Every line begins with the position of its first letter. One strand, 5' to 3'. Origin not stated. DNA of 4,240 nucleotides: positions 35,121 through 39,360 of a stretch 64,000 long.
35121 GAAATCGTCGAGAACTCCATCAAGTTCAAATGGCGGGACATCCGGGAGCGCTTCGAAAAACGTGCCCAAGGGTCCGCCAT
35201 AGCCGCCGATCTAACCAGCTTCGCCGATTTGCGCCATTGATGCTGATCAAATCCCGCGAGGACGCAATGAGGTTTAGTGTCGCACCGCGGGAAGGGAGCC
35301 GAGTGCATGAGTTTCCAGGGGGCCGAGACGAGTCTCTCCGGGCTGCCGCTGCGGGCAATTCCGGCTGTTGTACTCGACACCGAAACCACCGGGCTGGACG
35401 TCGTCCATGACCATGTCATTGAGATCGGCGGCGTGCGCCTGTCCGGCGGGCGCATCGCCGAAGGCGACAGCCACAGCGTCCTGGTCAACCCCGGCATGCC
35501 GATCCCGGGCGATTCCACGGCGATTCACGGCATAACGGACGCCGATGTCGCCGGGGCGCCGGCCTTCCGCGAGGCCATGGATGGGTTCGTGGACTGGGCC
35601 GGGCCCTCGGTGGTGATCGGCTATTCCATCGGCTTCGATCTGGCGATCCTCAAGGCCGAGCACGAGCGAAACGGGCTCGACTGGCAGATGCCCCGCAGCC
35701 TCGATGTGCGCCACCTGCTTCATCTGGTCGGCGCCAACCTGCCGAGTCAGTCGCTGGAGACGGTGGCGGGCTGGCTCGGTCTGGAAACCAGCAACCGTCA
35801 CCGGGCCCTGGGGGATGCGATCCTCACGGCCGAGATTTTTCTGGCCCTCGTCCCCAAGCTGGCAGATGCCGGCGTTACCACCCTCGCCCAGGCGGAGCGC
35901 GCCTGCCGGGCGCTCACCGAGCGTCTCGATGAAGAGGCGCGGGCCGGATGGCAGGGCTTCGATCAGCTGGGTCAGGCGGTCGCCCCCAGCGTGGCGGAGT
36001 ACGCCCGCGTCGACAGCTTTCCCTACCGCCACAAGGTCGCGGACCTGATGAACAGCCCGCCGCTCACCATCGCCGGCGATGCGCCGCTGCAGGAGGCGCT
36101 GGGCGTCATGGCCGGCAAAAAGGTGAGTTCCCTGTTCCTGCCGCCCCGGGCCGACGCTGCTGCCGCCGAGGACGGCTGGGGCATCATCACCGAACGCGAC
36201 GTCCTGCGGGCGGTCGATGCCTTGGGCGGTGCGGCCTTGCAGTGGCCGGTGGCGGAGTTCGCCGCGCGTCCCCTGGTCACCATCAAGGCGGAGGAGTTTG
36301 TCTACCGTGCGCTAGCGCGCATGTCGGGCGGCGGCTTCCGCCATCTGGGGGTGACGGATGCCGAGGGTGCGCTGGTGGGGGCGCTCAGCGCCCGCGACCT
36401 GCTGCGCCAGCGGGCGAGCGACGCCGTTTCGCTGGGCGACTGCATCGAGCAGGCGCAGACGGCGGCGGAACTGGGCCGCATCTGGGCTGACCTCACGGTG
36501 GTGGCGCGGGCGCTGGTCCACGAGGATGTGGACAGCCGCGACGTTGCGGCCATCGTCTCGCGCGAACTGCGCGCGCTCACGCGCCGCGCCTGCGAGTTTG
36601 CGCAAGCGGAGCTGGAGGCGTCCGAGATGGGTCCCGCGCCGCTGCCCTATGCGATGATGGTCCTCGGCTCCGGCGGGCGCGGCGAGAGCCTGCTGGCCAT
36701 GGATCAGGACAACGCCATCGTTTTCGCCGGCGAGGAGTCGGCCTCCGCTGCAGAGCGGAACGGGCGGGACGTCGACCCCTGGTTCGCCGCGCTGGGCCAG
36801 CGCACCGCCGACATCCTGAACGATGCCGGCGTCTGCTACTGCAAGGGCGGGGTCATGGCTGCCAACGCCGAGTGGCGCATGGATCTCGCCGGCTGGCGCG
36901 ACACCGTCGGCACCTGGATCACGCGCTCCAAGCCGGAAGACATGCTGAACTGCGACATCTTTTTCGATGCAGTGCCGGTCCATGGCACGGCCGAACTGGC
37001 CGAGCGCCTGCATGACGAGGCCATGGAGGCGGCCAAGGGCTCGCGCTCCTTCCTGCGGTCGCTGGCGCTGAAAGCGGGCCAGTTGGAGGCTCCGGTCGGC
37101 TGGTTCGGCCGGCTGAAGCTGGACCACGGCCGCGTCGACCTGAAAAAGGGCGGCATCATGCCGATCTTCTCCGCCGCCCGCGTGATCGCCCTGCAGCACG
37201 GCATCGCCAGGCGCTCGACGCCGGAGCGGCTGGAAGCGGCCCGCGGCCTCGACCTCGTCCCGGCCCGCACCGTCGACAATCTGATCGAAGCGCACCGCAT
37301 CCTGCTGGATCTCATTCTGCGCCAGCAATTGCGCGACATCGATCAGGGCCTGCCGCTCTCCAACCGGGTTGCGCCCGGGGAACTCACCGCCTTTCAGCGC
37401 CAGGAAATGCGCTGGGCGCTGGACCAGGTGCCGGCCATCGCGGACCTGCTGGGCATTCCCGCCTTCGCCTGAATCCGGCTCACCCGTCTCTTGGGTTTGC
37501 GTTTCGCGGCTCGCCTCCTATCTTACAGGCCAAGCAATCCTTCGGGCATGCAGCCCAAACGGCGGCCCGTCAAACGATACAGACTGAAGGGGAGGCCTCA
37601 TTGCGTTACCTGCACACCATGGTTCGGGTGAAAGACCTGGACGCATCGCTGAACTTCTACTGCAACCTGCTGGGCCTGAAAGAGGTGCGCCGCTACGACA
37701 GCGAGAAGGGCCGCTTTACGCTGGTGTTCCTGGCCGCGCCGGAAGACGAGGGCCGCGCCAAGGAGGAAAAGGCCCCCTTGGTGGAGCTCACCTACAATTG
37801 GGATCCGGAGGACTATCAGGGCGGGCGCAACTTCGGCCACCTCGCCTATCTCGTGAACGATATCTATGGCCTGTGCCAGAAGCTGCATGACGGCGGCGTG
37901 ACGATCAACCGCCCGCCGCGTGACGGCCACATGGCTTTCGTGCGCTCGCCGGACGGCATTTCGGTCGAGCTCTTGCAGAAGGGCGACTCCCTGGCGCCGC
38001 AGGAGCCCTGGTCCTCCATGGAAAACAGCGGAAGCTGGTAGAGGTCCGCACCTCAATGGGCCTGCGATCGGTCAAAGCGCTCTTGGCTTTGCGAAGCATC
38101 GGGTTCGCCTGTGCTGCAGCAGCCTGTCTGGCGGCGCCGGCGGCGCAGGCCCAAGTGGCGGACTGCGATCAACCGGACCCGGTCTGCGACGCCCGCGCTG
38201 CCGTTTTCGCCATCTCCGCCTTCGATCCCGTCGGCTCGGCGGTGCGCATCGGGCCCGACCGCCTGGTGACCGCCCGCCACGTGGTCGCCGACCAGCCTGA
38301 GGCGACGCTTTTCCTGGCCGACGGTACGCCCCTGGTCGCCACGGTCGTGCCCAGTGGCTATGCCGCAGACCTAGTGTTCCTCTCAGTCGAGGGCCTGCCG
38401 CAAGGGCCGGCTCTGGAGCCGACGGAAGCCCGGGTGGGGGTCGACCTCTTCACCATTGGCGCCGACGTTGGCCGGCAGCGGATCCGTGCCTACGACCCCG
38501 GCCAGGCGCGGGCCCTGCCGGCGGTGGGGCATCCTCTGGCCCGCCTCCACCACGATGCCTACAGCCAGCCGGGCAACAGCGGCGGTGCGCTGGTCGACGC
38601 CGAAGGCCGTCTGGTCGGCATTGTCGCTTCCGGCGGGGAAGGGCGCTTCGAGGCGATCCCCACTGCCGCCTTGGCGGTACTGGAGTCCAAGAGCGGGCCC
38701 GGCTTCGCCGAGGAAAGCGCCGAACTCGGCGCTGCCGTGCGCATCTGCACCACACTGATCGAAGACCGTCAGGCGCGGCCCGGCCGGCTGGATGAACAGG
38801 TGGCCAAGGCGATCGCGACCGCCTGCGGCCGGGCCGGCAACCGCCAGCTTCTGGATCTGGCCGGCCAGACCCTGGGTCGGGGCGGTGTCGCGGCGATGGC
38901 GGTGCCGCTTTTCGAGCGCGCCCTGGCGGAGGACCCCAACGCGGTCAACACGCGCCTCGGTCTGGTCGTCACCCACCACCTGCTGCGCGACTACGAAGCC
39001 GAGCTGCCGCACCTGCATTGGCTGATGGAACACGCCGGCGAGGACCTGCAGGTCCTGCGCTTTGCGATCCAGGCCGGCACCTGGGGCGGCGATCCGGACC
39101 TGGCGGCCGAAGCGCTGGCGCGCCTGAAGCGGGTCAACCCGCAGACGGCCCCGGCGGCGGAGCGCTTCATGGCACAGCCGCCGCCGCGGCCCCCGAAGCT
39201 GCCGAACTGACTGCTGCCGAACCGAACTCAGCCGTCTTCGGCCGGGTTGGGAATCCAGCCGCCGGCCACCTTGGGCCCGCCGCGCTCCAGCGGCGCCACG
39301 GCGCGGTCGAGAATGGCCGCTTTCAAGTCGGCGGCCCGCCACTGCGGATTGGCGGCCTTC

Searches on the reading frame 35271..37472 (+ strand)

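Call 62: search_protein_families(library=padloc, proteins=[window:35271-37472:+], max_evalue=0.00001)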
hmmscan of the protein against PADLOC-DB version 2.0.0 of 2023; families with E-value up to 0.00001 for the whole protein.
window:35271-37472:+ (733 aa): 3 families
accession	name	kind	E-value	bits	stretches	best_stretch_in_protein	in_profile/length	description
PDLC01247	DEDDh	-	1.2e-33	114.7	1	33-190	1-138/139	"CAS-I,CAS-II,CAS-III,CAS-IV,CAS-V,CAS-VI; associated"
PDLC05027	PDC-S48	-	1.1e-25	88.6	1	33-202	7-175/411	-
PDLC05028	PDC-S48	-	2e-21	74.2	1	16-195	4-181/512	-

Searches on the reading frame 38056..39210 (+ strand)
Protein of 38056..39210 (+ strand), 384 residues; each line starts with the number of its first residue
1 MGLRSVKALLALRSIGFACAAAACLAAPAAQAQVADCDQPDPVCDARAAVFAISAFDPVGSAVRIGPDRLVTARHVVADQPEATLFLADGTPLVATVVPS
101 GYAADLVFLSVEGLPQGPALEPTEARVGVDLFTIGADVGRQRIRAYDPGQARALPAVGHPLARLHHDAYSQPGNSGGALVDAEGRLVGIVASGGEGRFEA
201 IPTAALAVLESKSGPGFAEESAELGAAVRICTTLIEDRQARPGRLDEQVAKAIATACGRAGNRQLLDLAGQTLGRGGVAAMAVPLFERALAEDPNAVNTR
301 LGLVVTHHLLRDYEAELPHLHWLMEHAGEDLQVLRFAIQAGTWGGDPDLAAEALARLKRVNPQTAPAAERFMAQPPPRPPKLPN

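Call 3: search_protein_families(library=pfam, proteins=[window:38056-39210:+], max_evalue=0.01)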
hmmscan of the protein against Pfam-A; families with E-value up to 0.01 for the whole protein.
window:38056-39210:+ (384 aa): 3 families
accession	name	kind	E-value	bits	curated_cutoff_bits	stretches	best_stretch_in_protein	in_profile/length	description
PF13365.12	Trypsin_2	-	3.3e-19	70.5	27.6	1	60-189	1-144/144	Trypsin-like peptidase domain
PF14559.12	TPR_19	-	9e-05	23.2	25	0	282-314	10-42/68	Tetratricopeptide repeat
PF00089.32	Trypsin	-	0.00028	21.2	20.6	0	168-195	173-199/220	Trypsin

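Call 4: search_protein_families(library=padloc, proteins=[window:38056-39210:+], max_evalue=0.01)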
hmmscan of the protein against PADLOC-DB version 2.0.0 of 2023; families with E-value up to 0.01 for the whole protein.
window:38056-39210:+ (384 aa): 2 families
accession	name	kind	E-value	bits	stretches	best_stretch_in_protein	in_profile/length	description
PDLC02960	RT-Protease_XI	-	4.9e-07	27.1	1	47-206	335-500/506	single gene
PDLC02959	RT-Protease_XI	-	2.9e-05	21.2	1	46-202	336-500/510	single gene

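Call 5: search_protein_families(library=ncbifam, proteins=[window:38056-39210:+], max_evalue=0.01)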
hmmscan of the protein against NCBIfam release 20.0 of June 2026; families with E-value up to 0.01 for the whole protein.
window:38056-39210:+ (384 aa): 9 families
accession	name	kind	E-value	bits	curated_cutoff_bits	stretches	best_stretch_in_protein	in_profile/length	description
TIGR02038.1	protease_degS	equivalog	2.3e-08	33.6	422.95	1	69-190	90-215/351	outer membrane-stress sensor serine endopeptidase DegS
NF033740.0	MarP_fam_protase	equivalog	5e-08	32.4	250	2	59-128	212-282/390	MarP family serine protease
TIGR02037.1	degP_htrA_DO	subfamily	5.6e-08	32.1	416.2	1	59-189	61-197/434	Do family serine endopeptidase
NF008147.1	PRK10898.1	equivalog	1.2e-06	27.9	408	1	69-189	90-214/352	outer membrane-stress sensor serine endopeptidase DegS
NF041521.1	HhoA_HhoB_HtrA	equivalog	4.4e-06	26.2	450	1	69-190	69-197/335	HhoA/HhoB/HtrA family serine endopeptidase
NF047968.1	SerProtHtrA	equivalog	0.00014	21.3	470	1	54-191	83-231/357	serine protease HtrA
NF053637.1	SerProtHtrAspr2045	equivalog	0.00025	20.1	650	0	164-192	225-253/394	serine protease HtrA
NF008189.1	PRK10942.1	equivalog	0.00074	18.1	720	1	53-190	108-252/477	serine endoprotease DegP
NF007526.1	PRK10139.1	equivalog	0.0014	17.4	756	1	55-190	88-230/456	serine endoprotease DegQ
